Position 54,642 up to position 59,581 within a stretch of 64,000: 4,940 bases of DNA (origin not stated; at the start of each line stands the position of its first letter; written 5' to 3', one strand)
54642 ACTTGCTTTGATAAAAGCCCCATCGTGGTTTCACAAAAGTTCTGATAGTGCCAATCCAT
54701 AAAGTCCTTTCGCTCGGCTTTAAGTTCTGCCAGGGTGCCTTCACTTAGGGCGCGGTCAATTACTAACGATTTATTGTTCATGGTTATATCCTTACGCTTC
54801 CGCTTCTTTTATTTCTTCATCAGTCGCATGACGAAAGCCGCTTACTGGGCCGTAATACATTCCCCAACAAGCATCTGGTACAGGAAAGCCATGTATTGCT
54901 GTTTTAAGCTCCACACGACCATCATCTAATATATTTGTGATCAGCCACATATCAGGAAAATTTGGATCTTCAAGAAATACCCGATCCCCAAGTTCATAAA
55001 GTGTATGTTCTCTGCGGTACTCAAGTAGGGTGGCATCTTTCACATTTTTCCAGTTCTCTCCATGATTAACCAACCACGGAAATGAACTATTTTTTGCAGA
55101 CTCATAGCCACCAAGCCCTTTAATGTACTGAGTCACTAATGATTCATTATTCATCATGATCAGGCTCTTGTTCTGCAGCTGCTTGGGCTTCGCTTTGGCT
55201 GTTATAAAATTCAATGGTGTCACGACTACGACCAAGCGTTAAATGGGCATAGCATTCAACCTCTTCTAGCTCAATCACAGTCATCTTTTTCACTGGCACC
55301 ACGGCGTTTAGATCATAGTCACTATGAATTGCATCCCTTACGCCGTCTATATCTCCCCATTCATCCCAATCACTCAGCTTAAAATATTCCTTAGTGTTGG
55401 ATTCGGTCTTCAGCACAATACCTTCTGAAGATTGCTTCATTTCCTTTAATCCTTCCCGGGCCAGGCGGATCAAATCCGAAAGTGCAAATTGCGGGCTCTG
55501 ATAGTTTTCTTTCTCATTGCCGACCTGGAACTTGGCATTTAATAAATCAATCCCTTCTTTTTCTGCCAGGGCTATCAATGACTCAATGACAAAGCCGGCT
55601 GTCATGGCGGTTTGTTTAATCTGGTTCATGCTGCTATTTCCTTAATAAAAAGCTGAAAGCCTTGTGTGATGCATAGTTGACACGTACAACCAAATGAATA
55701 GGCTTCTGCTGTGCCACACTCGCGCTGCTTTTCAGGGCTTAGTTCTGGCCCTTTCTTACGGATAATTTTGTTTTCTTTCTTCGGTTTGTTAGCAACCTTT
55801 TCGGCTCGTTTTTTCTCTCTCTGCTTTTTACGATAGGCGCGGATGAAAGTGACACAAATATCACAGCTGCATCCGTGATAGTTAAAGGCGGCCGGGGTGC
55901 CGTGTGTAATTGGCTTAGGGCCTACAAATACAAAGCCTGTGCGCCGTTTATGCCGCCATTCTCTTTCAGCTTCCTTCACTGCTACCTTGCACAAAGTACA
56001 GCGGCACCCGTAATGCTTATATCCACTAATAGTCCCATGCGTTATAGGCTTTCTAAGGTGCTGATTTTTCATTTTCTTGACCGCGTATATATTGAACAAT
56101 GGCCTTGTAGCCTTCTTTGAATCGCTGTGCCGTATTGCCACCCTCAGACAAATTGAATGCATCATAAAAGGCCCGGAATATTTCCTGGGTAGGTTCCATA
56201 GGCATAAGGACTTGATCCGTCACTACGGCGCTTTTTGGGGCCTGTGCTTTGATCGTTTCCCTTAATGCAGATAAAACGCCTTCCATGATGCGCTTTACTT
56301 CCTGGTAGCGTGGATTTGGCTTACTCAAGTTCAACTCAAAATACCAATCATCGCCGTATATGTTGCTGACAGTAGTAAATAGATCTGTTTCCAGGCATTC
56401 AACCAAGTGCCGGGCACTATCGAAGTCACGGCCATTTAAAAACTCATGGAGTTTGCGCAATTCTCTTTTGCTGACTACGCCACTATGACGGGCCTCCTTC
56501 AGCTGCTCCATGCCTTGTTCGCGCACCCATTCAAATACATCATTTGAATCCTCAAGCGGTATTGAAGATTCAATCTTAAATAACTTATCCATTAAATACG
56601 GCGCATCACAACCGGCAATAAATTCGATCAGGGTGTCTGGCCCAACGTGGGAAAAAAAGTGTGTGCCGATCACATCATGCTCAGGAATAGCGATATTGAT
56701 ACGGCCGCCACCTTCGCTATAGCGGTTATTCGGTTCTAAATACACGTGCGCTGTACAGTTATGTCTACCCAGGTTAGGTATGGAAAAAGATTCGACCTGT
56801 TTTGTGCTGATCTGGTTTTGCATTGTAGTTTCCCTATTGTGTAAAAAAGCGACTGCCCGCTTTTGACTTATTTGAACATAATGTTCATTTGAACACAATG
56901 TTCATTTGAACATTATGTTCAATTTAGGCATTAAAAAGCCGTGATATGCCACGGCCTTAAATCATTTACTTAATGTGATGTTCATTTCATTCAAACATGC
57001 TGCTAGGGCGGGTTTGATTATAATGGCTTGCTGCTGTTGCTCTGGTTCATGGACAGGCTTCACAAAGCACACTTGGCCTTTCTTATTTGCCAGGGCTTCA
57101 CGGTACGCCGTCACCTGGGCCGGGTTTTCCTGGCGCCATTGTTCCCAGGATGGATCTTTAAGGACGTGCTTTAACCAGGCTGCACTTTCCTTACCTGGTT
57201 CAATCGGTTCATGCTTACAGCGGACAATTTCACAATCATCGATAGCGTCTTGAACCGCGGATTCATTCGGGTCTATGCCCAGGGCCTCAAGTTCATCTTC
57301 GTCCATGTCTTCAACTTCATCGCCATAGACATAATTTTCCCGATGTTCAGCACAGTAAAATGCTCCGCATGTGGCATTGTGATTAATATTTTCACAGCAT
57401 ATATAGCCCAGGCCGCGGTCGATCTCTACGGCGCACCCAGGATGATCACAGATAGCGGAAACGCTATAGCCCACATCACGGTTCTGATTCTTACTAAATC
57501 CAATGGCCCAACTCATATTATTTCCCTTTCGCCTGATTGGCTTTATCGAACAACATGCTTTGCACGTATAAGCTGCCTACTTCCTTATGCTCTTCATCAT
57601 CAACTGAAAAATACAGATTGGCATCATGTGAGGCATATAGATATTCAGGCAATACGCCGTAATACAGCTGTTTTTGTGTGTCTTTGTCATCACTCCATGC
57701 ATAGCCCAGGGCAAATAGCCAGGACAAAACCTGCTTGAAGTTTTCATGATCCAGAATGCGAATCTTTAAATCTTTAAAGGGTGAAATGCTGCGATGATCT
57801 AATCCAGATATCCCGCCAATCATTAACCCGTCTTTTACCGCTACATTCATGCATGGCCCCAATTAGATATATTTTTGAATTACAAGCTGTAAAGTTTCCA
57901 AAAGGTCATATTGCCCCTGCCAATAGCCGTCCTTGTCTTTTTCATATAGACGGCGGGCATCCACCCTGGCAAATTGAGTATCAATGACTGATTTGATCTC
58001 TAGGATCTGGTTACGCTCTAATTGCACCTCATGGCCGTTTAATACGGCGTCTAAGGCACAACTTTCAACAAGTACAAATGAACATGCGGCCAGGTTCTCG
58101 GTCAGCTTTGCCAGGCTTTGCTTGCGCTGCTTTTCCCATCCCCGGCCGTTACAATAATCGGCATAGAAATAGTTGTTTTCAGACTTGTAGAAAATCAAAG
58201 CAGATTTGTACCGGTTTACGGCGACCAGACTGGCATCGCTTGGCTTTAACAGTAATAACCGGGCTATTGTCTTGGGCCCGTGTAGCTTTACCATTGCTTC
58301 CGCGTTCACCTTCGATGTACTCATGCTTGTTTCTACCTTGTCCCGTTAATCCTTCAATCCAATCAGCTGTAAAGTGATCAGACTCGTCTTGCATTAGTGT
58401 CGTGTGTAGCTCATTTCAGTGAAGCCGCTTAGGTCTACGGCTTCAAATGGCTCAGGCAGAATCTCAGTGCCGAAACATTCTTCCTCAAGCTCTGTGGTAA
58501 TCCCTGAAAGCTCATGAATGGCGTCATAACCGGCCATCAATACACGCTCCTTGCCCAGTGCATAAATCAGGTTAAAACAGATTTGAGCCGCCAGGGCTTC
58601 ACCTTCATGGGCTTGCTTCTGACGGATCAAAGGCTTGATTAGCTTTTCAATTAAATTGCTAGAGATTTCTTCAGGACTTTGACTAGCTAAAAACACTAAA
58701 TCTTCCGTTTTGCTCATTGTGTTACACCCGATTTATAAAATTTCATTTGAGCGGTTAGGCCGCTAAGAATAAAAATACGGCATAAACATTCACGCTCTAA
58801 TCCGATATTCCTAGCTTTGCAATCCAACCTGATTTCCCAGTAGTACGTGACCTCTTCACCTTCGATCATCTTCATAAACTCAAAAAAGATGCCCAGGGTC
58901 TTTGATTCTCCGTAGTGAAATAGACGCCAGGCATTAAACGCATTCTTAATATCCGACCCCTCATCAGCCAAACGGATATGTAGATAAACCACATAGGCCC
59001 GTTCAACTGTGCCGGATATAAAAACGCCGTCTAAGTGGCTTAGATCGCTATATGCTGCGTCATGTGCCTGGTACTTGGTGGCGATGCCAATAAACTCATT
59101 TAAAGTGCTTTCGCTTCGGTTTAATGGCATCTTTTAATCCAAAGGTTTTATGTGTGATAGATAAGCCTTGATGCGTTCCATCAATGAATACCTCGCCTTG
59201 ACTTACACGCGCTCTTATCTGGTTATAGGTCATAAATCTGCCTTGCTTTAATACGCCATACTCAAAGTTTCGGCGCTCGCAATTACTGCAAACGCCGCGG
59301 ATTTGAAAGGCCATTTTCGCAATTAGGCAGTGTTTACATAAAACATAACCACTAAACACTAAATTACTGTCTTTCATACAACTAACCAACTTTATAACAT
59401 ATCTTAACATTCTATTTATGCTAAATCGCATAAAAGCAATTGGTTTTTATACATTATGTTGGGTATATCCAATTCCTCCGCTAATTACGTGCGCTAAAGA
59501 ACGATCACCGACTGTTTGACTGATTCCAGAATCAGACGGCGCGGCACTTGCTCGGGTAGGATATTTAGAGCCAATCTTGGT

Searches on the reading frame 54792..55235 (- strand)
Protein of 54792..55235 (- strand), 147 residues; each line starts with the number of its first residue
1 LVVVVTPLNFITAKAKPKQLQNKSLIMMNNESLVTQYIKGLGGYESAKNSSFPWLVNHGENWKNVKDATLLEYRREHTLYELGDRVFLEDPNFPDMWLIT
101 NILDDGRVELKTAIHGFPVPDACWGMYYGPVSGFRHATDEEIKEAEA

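Call 20: search_protein_families(library=phrogs, proteins=[window:54792-55235:-], max_evalue=0.001)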
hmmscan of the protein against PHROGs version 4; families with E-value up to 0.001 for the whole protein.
window:54792-55235:- (147 aa): 1 family
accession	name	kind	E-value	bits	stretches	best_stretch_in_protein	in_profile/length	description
phrog_8762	-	unknown function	1.2e-10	42.6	1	38-144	4-110/114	-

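Call 38: search_protein_families(library=pfam, proteins=[window:54792-55235:-], max_evalue=0.01)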
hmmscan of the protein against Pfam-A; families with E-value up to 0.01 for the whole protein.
window:54792-55235:- (147 aa): 0 families

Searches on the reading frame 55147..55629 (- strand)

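Call 20: search_protein_families(library=phrogs, proteins=[window:55147-55629:-], max_evalue=0.001)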
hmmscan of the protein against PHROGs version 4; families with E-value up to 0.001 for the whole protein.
window:55147-55629:- (160 aa): 1 family
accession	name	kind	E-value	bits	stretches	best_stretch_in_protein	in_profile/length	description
phrog_35051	-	unknown function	0.00044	21.5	1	5-66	4-65/75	-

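Call 38: search_protein_families(library=pfam, proteins=[window:55147-55629:-], max_evalue=0.01)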
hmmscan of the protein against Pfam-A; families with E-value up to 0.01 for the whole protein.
window:55147-55629:- (160 aa): 0 families

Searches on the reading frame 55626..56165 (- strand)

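Call 20: search_protein_families(library=phrogs, proteins=[window:55626-56165:-], max_evalue=0.001)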
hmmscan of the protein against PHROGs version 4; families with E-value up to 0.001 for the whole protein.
window:55626-56165:- (179 aa): 7 families
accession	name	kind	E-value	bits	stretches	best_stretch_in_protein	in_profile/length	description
phrog_14857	-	DNA, RNA and nucleotide metabolism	1.6e-10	42.4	1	38-132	46-133/193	HTH DNA binding protein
phrog_4234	-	DNA, RNA and nucleotide metabolism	3.6e-09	37.4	1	33-76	84-126/130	HNH endonuclease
phrog_24671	-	integration and excision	1.4e-07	32.3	1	35-62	19-46/75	integrase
phrog_34332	-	unknown function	1.5e-07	32.6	1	30-75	36-83/84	-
phrog_8936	-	unknown function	2.6e-05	25.2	0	29-75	104-149/179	-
phrog_23251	-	DNA, RNA and nucleotide metabolism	4.4e-05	24.4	0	33-68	88-122/142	HNH endonuclease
phrog_38041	-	unknown function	0.00014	23.1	0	42-66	103-128/138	-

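Call 38: search_protein_families(library=pfam, proteins=[window:55626-56165:-], max_evalue=0.01)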
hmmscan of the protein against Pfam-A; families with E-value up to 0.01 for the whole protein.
window:55626-56165:- (179 aa): 0 families

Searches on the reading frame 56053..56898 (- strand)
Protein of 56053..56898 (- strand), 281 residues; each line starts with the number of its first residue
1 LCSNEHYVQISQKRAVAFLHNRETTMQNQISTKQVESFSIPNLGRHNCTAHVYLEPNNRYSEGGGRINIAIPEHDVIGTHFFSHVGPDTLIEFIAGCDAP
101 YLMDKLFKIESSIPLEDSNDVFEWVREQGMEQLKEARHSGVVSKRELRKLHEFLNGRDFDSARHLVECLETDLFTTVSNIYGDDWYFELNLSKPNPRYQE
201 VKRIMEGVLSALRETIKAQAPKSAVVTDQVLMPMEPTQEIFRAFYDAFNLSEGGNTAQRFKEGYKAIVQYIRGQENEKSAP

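Call 20: search_protein_families(library=phrogs, proteins=[window:56053-56898:-], max_evalue=0.001)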
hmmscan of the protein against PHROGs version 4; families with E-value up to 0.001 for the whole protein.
window:56053-56898:- (281 aa): 3 families
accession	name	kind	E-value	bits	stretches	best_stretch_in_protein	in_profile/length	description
phrog_3451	-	unknown function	6.8e-22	79.3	1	21-219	98-283/287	-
phrog_35423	-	unknown function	9.4e-05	23.9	1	179-215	26-62/71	-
phrog_13202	-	unknown function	0.00016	22.6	1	80-219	45-170/179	-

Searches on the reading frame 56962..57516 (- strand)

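Call 38: search_protein_families(library=pfam, proteins=[window:56962-57516:-], max_evalue=0.01)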
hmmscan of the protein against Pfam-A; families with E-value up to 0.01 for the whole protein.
window:56962-57516:- (184 aa): 0 families

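Call 47: search_protein_families(library=phrogs, proteins=[window:56962-57516:-], max_evalue=0.01)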
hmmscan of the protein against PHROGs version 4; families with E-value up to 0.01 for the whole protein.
window:56962-57516:- (184 aa): 2 families
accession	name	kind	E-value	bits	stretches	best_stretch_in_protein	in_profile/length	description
phrog_18518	-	unknown function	1.5e-55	188.6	1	1-148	1-143/149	-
phrog_9476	-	unknown function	6.4e-13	50.1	1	1-64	1-64/105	-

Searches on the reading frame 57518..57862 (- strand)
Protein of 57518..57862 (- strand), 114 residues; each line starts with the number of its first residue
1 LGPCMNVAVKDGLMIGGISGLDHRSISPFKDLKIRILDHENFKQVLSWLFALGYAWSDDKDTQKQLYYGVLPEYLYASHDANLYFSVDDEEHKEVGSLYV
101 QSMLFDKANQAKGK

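Call 47: search_protein_families(library=phrogs, proteins=[window:57518-57862:-], max_evalue=0.01)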
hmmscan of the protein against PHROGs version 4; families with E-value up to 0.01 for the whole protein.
window:57518-57862:- (114 aa): 1 family
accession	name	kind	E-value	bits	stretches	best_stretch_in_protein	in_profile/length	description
phrog_17589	-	unknown function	2.1e-07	32.2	1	30-92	2-60/100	-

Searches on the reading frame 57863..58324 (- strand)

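Call 38: search_protein_families(library=pfam, proteins=[window:57863-58324:-], max_evalue=0.01)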
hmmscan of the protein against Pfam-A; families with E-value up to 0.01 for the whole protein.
window:57863-58324:- (153 aa): 0 families

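Call 47: search_protein_families(library=phrogs, proteins=[window:57863-58324:-], max_evalue=0.01)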
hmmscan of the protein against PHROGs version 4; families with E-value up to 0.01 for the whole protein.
window:57863-58324:- (153 aa): 1 family
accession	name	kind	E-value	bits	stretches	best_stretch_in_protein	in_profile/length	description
phrog_37826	-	unknown function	1.9e-09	38.5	1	25-149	25-153/160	-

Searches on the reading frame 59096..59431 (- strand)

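Call 38: search_protein_families(library=pfam, proteins=[window:59096-59431:-], max_evalue=0.01)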
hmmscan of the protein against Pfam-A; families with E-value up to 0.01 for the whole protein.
window:59096-59431:- (111 aa): 0 families

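Call 47: search_protein_families(library=phrogs, proteins=[window:59096-59431:-], max_evalue=0.01)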
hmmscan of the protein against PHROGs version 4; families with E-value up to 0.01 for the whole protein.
window:59096-59431:- (111 aa): 1 family
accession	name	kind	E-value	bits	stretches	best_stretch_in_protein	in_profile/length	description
phrog_19456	-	unknown function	0.0071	17.4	1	41-109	34-101/103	-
